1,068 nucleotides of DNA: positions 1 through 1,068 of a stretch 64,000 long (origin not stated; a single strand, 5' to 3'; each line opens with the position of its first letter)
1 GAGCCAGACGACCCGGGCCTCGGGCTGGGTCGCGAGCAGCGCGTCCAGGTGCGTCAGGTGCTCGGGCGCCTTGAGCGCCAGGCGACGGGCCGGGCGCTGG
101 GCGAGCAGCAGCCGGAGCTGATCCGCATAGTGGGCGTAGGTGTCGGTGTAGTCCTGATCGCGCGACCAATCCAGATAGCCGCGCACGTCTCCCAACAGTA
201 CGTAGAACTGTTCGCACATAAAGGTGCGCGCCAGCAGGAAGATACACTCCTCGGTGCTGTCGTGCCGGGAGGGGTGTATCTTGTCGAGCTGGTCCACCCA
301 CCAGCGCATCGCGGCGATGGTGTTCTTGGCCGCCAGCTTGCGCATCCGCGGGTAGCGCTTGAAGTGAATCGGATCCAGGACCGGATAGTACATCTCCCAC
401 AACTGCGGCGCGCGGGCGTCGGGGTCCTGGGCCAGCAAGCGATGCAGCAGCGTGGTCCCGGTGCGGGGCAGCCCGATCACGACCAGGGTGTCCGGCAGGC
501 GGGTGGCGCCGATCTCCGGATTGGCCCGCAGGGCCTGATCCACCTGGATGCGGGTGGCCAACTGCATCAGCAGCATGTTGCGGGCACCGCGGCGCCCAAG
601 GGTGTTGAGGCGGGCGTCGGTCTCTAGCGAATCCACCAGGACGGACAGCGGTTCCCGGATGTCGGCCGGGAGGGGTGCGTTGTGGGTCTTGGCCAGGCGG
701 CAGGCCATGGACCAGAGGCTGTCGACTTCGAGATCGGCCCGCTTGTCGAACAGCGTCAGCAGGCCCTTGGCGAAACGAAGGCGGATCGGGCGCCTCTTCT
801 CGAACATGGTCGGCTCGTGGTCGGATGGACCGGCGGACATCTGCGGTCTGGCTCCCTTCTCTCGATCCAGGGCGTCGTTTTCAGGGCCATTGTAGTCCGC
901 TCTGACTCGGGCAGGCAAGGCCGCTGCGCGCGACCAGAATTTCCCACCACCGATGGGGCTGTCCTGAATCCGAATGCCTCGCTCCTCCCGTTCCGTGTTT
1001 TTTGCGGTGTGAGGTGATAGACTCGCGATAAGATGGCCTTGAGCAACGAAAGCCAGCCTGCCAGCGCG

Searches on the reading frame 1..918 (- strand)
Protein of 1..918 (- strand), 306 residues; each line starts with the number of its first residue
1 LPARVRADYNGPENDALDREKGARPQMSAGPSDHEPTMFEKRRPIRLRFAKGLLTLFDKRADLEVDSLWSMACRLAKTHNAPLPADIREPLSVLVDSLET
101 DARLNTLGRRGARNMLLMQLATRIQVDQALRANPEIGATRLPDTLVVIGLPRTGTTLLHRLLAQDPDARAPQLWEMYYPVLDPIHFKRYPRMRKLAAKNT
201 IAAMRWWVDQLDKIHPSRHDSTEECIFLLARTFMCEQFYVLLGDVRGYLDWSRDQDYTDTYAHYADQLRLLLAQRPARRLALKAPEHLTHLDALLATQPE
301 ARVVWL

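Call 63: search_protein_families(library=pfam, proteins=[window:1-918:-], max_evalue=0.0001)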
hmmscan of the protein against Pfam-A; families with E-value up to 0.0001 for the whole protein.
window:1-918:- (306 aa): 1 family
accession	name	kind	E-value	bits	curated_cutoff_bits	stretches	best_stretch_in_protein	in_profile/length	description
PF13469.12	Sulfotransfer_3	-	5.6e-20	73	27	1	145-306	2-130/216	Sulfotransferase family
